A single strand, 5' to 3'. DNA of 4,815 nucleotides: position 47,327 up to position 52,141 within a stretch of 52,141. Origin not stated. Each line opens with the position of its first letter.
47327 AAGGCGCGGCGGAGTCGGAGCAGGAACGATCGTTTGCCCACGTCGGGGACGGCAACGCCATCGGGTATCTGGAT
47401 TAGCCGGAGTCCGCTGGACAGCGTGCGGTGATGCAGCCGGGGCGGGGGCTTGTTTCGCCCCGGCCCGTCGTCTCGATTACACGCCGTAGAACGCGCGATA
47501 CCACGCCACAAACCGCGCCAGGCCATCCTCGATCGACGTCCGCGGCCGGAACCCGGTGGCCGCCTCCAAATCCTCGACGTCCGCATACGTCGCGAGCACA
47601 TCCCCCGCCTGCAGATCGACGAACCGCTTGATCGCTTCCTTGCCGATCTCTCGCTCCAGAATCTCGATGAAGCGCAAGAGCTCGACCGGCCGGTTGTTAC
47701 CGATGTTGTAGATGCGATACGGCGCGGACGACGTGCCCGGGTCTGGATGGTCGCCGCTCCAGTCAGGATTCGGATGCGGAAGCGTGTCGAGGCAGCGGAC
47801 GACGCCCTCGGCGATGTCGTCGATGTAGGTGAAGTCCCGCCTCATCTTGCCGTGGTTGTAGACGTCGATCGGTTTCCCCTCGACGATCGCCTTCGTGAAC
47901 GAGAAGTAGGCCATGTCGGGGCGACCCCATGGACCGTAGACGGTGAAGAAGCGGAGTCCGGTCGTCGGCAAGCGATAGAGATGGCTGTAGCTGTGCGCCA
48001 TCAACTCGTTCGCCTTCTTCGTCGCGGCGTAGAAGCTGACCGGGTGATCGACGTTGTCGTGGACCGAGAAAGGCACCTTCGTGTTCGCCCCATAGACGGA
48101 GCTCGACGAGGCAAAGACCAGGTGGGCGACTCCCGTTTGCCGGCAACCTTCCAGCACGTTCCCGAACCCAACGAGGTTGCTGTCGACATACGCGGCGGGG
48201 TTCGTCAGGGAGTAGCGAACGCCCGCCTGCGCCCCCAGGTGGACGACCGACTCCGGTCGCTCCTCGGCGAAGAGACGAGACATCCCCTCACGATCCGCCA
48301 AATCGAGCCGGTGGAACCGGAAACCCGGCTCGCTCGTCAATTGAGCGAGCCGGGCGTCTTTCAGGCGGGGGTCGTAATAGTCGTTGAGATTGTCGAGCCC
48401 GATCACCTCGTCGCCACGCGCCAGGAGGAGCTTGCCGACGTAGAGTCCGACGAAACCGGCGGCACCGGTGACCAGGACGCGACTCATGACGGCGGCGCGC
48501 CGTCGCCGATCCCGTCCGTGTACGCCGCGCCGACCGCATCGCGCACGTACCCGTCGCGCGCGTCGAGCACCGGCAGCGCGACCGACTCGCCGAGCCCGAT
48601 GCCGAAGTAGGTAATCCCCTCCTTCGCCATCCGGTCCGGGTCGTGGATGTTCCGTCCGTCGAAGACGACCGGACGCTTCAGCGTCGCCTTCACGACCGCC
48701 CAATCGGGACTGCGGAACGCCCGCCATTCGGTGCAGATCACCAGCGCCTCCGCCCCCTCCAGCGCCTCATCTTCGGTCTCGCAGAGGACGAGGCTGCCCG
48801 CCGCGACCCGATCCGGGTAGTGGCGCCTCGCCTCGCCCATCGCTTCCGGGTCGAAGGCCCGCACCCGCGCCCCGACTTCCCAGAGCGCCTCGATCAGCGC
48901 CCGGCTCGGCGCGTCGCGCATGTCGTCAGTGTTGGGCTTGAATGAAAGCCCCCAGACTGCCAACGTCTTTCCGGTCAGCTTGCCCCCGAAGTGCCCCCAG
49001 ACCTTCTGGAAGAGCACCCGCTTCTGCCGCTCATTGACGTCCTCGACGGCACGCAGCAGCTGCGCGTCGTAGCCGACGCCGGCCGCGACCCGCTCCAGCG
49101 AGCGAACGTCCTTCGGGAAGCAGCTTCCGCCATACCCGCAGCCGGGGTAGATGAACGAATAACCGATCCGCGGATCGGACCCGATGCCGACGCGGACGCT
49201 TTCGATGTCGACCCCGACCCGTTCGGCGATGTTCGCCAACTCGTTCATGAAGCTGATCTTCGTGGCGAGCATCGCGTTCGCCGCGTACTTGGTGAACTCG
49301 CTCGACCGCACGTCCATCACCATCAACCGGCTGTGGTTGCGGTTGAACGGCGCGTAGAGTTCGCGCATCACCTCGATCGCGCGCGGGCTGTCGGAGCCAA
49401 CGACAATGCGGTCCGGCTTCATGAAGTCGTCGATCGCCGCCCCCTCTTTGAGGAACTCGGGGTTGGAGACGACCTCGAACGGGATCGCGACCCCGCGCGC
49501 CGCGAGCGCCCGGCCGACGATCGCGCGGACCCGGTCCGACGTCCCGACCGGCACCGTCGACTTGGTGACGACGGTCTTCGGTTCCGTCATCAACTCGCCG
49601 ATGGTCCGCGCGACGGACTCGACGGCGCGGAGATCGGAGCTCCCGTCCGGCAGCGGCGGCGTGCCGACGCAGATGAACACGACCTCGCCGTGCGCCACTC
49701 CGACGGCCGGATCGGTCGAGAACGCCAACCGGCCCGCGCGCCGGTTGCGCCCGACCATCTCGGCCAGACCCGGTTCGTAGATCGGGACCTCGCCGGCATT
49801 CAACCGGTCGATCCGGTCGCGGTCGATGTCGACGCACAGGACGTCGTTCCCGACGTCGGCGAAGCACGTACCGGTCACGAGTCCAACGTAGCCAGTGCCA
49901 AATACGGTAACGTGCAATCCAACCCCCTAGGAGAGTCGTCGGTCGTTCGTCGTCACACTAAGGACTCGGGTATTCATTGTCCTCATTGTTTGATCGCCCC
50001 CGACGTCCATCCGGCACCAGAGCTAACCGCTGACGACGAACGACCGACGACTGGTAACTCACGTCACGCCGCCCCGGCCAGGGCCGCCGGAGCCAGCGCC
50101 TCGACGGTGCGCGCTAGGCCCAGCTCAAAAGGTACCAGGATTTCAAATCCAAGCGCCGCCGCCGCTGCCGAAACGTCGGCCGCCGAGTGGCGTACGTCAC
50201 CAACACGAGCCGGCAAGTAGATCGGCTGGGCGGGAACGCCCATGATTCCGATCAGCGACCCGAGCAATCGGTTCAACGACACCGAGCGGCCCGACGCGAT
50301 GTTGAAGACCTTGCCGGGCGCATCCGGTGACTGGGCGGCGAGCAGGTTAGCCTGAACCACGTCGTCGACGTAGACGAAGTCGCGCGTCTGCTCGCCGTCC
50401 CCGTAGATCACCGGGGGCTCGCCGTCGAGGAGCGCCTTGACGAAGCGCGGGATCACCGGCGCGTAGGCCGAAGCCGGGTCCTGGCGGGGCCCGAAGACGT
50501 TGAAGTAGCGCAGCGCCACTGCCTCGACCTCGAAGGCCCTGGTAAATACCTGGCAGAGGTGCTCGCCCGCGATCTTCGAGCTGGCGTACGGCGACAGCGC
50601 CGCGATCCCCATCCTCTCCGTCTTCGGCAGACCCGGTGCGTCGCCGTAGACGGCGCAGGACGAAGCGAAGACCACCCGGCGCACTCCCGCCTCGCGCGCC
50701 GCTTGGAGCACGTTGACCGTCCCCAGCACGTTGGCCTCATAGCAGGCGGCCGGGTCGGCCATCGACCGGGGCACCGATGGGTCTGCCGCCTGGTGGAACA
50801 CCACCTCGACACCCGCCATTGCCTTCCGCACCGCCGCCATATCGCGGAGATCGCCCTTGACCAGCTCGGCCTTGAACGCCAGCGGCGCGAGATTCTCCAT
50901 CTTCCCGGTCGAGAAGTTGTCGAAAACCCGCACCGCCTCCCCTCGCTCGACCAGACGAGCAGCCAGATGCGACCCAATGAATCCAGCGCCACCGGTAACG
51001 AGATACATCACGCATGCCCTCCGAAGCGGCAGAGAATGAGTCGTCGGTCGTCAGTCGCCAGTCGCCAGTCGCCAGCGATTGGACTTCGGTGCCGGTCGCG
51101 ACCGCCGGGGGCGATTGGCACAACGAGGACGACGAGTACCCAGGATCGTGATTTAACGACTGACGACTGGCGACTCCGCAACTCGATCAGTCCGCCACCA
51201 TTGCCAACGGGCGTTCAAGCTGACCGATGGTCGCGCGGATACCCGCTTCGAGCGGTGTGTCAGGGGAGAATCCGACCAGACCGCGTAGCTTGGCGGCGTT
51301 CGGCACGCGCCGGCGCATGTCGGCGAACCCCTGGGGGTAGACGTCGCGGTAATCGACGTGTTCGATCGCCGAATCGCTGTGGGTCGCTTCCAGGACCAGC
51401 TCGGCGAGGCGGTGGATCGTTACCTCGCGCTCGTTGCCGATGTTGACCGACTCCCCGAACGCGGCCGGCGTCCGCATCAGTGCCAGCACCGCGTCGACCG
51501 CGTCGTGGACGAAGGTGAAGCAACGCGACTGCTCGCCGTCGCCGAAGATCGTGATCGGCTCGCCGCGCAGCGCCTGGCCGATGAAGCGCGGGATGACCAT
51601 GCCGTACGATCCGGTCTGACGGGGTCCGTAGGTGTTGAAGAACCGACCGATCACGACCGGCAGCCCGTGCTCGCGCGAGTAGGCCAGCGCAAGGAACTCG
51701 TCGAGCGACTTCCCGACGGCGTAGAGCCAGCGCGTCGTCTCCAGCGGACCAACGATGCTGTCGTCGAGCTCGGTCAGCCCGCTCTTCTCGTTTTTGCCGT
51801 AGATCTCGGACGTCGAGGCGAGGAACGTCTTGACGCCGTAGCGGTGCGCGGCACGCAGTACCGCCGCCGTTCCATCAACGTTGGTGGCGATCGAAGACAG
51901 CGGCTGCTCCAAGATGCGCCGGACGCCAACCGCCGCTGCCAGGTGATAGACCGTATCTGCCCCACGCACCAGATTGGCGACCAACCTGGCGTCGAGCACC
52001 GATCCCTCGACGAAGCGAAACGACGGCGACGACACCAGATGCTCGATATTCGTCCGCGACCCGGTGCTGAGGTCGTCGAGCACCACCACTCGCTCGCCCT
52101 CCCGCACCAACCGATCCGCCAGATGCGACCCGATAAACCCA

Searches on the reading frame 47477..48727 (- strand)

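Call 15: search_protein_families(library=pfam, proteins=[window:47477-48727:-], max_evalue=0.00001)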
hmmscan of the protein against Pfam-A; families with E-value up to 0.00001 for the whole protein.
window:47477-48727:- (416 aa): 5 families
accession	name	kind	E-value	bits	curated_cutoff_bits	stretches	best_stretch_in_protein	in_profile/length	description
PF01370.27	Epimerase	-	4.6e-55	187.1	20.9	1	84-315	1-227/240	NAD dependent epimerase/dehydratase family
PF16363.11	GDP_Man_Dehyd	-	2.8e-47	162.3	27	1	85-404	1-330/332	GDP-mannose 4,6 dehydratase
PF01073.25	3Beta_HSD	-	1.4e-16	60.8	22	1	85-365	1-272/280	3-beta hydroxysteroid dehydrogenase/isomerase family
PF04321.23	RmlD_sub_bind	-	6.4e-15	55.4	27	1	83-316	2-200/287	RmlD substrate binding domain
PF02719.21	Polysacc_synt_2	-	2.3e-09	37.3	20.2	1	84-311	1-215/293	Polysaccharide biosynthesis protein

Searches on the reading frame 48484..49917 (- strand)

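Call 15: search_protein_families(library=pfam, proteins=[window:48484-49917:-], max_evalue=0.00001)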
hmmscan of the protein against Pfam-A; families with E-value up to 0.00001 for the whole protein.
window:48484-49917:- (477 aa): 3 families
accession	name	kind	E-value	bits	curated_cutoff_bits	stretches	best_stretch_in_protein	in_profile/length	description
PF03721.20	UDPG_MGDP_dh_N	-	1.2e-62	211.2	27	1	1-187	1-187/187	UDP-glucose/GDP-mannose dehydrogenase family, NAD binding domain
PF00984.24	UDPG_MGDP_dh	-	2.7e-36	124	25.4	1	204-296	1-93/94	UDP-glucose/GDP-mannose dehydrogenase family, central domain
PF03720.21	UDPG_MGDP_dh_C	-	4.4e-31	107.8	30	1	320-427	1-103/103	UDP-glucose/GDP-mannose dehydrogenase family, UDP binding domain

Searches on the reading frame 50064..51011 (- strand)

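Call 15: search_protein_families(library=pfam, proteins=[window:50064-51011:-], max_evalue=0.00001)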
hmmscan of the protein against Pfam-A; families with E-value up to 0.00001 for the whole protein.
window:50064-51011:- (315 aa): 10 families
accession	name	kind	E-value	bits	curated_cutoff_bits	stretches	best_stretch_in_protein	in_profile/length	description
PF01370.27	Epimerase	-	3.6e-70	236.5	20.9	1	4-239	2-240/240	NAD dependent epimerase/dehydratase family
PF16363.11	GDP_Man_Dehyd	-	4.7e-55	187.8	27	1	4-250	1-259/332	GDP-mannose 4,6 dehydratase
PF01073.25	3Beta_HSD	-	3.9e-32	111.8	22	1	4-234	1-237/280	3-beta hydroxysteroid dehydrogenase/isomerase family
PF02719.21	Polysacc_synt_2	-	3.2e-21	76.2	20.2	1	4-260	2-250/293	Polysaccharide biosynthesis protein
PF13460.12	NAD_binding_10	-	4.1e-16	59.8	27.2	1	7-150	1-128/184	NAD(P)H-binding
PF07993.18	NAD_binding_4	-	8.6e-12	45.2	20.1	1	5-221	1-257/258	Male sterility protein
PF05368.20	NmrA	-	4.8e-10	40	27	1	4-118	6-107/298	NmrA-like family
PF04321.23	RmlD_sub_bind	-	7.1e-10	38.9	27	1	1-174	1-153/287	RmlD substrate binding domain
PF00106.31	adh_short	-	4.4e-07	30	26.6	0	4-160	4-167/195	short chain dehydrogenase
PF08659.16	KR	-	6.5e-06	26.6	22.6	0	2-122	2-140/180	KR domain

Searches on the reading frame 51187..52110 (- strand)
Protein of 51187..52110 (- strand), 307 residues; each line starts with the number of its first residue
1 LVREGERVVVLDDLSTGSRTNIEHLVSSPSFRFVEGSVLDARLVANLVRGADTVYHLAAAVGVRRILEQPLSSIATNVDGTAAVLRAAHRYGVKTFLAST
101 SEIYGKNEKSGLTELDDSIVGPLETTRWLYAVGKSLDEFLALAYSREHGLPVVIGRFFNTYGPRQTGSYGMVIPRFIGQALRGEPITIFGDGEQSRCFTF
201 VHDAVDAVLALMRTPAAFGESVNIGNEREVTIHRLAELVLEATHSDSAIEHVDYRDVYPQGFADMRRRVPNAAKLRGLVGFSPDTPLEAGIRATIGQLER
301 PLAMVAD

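Call 15: search_protein_families(library=pfam, proteins=[window:51187-52110:-], max_evalue=0.00001)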
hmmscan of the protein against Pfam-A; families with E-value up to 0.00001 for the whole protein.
window:51187-52110:- (307 aa): 6 families
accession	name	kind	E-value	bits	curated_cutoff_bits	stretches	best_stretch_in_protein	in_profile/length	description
PF01370.27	Epimerase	-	1.9e-47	162.2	20.9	1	3-225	20-240/240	NAD dependent epimerase/dehydratase family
PF16363.11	GDP_Man_Dehyd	-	1.3e-43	150.2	27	1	2-293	18-331/332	GDP-mannose 4,6 dehydratase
PF02719.21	Polysacc_synt_2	-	1.2e-14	54.7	20.2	1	33-98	58-125/293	Polysaccharide biosynthesis protein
PF07993.18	NAD_binding_4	-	8.7e-08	32.1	20.1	1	39-168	77-215/258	Male sterility protein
PF01073.25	3Beta_HSD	-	1.9e-07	30.8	22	1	23-110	39-126/280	3-beta hydroxysteroid dehydrogenase/isomerase family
PF04321.23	RmlD_sub_bind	-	7.9e-07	28.9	27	1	38-250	37-236/287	RmlD substrate binding domain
